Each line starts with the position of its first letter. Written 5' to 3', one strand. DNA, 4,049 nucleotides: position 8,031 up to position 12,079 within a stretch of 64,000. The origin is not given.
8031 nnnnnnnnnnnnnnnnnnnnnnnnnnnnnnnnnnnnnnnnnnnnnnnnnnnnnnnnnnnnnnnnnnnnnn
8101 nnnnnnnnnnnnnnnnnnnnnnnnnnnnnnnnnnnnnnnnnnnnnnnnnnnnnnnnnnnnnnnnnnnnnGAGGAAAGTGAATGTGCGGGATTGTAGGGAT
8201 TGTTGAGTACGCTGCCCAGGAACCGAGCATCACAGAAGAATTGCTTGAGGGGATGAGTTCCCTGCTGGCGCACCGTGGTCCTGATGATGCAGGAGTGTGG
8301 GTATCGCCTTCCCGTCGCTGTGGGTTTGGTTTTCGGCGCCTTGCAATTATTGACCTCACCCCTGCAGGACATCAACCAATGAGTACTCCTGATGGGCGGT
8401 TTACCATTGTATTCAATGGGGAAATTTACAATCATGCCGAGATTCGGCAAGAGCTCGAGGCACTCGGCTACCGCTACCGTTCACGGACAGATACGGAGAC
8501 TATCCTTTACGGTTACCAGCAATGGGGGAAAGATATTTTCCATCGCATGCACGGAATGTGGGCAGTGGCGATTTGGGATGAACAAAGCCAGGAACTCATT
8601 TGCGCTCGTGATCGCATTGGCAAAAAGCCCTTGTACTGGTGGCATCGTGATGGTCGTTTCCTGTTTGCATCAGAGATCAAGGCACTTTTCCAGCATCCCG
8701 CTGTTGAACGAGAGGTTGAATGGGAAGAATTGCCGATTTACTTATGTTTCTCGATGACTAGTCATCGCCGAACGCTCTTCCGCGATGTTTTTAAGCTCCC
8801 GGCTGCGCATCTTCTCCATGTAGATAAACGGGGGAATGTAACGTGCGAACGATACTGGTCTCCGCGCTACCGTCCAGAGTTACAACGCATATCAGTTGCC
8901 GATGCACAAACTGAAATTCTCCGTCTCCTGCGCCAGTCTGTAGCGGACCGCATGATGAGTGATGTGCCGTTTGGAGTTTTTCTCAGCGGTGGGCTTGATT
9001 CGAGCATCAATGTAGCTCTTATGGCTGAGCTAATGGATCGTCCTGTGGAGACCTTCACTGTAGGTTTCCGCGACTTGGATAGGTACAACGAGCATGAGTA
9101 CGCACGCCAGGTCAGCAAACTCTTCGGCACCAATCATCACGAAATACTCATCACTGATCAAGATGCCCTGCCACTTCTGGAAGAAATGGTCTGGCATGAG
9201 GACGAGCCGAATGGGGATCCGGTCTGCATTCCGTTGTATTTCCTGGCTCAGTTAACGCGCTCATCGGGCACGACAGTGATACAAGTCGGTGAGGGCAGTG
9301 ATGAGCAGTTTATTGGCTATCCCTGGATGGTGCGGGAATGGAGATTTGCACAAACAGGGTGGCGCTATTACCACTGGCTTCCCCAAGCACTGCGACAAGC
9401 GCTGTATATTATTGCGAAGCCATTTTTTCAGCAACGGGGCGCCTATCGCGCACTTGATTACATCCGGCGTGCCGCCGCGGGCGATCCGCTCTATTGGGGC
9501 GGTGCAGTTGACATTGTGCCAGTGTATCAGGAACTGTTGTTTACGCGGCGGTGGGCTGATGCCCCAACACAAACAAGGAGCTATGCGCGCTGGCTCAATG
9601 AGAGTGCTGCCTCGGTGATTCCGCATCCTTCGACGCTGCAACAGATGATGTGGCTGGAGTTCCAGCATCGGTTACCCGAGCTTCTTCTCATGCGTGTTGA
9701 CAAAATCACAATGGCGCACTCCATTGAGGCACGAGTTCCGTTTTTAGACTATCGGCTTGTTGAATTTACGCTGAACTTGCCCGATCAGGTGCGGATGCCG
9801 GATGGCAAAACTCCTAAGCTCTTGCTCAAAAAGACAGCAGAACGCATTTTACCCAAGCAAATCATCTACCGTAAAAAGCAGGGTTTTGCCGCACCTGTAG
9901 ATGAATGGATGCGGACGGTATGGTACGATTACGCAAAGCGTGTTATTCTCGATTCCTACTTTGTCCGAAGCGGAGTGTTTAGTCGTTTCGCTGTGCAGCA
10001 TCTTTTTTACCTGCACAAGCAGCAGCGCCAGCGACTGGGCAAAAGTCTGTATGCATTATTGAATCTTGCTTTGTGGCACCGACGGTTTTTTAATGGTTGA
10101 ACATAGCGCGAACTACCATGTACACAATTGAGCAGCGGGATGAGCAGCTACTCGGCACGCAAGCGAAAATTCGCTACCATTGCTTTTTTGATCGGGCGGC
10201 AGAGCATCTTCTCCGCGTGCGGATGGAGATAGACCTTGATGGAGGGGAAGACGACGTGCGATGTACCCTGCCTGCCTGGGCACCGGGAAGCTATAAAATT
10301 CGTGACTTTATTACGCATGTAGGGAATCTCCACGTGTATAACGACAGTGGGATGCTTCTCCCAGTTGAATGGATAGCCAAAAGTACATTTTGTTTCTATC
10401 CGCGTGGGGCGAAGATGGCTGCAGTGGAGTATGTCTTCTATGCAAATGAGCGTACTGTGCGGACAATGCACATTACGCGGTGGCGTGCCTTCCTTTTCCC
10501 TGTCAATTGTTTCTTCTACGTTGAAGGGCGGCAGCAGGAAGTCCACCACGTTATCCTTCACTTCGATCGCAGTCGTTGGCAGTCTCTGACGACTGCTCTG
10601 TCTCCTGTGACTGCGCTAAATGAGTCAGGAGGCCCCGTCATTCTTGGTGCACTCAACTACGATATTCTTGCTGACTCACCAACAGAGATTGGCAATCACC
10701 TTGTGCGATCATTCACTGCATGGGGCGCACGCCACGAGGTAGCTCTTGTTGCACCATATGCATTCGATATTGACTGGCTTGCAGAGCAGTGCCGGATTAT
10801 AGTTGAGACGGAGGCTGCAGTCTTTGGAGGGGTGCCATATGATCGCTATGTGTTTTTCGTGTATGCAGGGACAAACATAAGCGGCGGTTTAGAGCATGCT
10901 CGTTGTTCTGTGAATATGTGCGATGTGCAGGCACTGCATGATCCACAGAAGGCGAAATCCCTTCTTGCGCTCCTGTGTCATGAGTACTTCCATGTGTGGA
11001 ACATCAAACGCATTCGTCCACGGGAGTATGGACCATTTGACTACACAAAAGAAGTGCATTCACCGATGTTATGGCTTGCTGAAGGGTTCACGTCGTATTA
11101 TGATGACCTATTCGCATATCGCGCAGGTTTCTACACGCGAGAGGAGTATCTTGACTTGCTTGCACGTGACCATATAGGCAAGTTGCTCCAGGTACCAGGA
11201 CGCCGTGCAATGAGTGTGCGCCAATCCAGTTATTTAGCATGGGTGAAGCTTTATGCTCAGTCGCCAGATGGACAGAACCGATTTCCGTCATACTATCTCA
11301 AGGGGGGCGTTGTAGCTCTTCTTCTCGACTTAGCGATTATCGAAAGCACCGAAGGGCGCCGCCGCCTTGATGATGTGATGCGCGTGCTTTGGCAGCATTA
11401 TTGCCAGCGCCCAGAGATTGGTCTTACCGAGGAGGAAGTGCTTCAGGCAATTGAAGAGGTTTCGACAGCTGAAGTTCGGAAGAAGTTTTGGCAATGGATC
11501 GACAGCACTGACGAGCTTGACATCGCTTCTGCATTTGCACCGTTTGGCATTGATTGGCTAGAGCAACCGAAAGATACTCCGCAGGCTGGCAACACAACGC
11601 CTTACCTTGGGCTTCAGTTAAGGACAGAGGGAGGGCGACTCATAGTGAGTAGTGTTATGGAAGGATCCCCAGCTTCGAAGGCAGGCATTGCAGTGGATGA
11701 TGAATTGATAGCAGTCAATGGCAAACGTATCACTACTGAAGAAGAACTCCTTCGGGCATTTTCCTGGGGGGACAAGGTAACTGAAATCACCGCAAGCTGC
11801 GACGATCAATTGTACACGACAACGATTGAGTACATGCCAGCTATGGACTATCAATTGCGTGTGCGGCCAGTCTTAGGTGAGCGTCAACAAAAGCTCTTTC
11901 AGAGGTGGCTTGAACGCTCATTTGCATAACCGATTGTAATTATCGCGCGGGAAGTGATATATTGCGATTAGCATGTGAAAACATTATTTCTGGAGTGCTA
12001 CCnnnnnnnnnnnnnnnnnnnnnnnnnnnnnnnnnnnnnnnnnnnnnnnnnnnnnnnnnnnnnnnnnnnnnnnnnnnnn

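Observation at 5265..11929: Translationally coupled operon joining an orphan nuoD to a SpoU methyltransferase, a cytochrome b-like membrane protein, asnB and an M61-PDZ peptidase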

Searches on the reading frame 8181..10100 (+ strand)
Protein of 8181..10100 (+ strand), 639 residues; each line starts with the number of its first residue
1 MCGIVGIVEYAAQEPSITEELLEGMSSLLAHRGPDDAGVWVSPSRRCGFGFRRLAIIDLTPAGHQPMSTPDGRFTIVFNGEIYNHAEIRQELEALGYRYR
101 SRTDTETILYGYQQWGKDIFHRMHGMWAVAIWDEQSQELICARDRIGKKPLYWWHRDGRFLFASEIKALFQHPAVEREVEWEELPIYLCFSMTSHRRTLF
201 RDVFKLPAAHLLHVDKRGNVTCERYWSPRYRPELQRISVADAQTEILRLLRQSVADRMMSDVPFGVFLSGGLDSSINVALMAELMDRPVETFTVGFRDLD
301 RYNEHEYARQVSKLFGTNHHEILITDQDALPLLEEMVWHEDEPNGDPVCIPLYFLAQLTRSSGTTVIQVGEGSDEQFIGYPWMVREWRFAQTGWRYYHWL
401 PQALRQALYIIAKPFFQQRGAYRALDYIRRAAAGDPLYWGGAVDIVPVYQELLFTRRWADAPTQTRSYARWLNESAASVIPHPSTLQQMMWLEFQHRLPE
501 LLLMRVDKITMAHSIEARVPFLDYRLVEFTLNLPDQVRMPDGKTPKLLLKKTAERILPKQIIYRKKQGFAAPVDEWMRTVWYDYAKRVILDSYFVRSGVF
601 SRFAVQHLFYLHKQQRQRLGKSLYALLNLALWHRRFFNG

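Call 5: search_protein_families(library=pfam, proteins=[window:8181-10100:+])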
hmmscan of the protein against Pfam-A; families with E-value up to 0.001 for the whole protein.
window:8181-10100:+ (639 aa): 3 families
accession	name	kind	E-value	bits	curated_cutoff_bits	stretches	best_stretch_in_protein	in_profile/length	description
PF00733.27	Asn_synthase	-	5.4e-90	303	21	1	246-634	2-354/354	Asparagine synthase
PF13537.11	GATase_7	-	1.6e-46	157.7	25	1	52-170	2-122/123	Glutamine amidotransferase domain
PF13522.11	GATase_6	-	4.3e-43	146.9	27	1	34-165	1-130/130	Glutamine amidotransferase domain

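Call 6: search_protein_families(library=ncbifam, proteins=[window:8181-10100:+])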
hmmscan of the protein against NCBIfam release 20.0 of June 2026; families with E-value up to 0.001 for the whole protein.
window:8181-10100:+ (639 aa): 9 families
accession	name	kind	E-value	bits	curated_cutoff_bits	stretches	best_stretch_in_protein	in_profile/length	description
TIGR03108.1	eps_aminotran_1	hypoth_equivalog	5.5e-147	491.1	816.9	1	1-630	1-622/628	XrtA/PEP-CTERM system amidotransferase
TIGR01536.1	asn_synth_AEB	equivalog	4.8e-146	487.8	267.1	1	2-569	1-517/517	asparagine synthase (glutamine-hydrolyzing)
TIGR03104.1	trio_amidotrans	equivalog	4.5e-125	418.1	570.1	2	1-383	1-383/589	N-acetylglutaminylglutamine amidotransferase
NF006949.0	PRK09431.1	equivalog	1.1e-93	314.6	499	3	1-172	1-168/554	asparagine synthase B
NF033535.1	lass_lactam_cya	exception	7.1e-81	272.7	525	2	1-375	1-374/668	lasso peptide isopeptide bond-forming cyclase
NF033561.1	macrolact_Ik_Al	subfamily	1.7e-19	69.9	300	1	116-569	72-492/561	albusnodin/ikarugamycin family macrolactam cyclase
NF001484.0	PRK00331.1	subfamily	8.4e-15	54.2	381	1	66-173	87-202/601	isomerizing glutamine--fructose-6-phosphate transaminase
TIGR01135.1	glmS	equivalog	3.1e-12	45.8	418.05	1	66-172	86-200/607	glutamine--fructose-6-phosphate transaminase (isomerizing)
TIGR01134.1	purF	equivalog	2e-09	37.3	350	1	64-184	84-214/432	amidophosphoribosyltransferase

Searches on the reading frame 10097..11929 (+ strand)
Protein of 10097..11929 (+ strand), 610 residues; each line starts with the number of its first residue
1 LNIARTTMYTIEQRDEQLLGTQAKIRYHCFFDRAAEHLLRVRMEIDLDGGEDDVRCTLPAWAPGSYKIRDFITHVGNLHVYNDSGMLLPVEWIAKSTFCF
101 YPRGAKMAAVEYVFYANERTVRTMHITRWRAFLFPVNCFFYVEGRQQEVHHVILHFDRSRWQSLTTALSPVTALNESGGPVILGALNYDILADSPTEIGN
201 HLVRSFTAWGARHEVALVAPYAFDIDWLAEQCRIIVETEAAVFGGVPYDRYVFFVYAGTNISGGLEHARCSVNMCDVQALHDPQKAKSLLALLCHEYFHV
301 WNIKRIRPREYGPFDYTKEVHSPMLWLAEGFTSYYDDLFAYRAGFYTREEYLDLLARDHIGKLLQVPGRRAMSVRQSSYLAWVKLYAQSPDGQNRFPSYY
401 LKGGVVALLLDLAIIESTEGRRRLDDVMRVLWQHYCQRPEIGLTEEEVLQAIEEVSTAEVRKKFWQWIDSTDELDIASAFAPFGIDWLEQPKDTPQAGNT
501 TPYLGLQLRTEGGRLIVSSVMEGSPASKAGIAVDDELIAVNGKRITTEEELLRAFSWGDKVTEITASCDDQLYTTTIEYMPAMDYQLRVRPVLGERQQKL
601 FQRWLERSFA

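Call 5: search_protein_families(library=pfam, proteins=[window:10097-11929:+])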
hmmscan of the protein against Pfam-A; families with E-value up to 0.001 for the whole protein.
window:10097-11929:+ (610 aa): 5 families
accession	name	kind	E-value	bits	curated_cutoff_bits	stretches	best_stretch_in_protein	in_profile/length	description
PF05299.18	Peptidase_M61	-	7.4e-39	133.2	22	1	289-406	2-118/118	M61 glycyl aminopeptidase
PF17899.6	Peptidase_M61_N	-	1.4e-31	110.2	23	1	27-200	2-168/168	Peptidase M61 N-terminal domain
PF17820.7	PDZ_6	-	9.2e-11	41.8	27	1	516-555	1-40/54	PDZ domain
PF13180.12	PDZ_2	-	1.2e-09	38.7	27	1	502-556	1-55/80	PDZ domain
PF00595.29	PDZ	-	1.8e-07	31.9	23.2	1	503-547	11-59/81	PDZ domain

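Call 6: search_protein_families(library=ncbifam, proteins=[window:10097-11929:+])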
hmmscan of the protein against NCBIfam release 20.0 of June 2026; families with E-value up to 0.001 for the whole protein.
window:10097-11929:+ (610 aa): 6 families
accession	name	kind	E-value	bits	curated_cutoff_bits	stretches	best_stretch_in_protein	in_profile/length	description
TIGR00225.1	prc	subfamily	1e-06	28.1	218.6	1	504-547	53-96/335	C-terminal processing peptidase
TIGR02037.1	degP_htrA_DO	subfamily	2.7e-05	23.3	416.2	1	506-554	253-300/434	Do family serine endopeptidase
NF041521.1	HhoA_HhoB_HtrA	equivalog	0.00013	21.3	450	1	483-554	234-304/335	HhoA/HhoB/HtrA family serine endopeptidase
NF041199.1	trx7_PDZ_seleno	equivalog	0.00019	20.5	300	1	504-560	195-250/390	Trx7/PDZ domain-containing (seleno)protein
NF052377.1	lmo1851_S41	exception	0.00056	18.7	725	1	505-547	110-152/468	lmo1851 family serine protease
NF045589.1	Cterm_S41_CtpB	exception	0.00091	18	633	0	506-545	123-162/416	carboxyl-terminal processing protease CtpB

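Call 65: search_solved_structures(query=window:10118-11929:+, max_evalue=0.00001)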
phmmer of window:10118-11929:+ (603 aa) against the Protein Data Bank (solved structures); distinct sequences matched with E-value up to 0.00001: 3.
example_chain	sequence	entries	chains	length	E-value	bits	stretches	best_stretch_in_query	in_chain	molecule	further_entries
4fgm_A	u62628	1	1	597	1.3e-67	231.7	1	30-573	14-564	Aminopeptidase N family protein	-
8j9c_A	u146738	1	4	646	7.8e-17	64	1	153-541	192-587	Putative glycyl aminopeptidase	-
8j9d_A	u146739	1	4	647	7.9e-17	64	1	153-541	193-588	Putative glycyl aminopeptidase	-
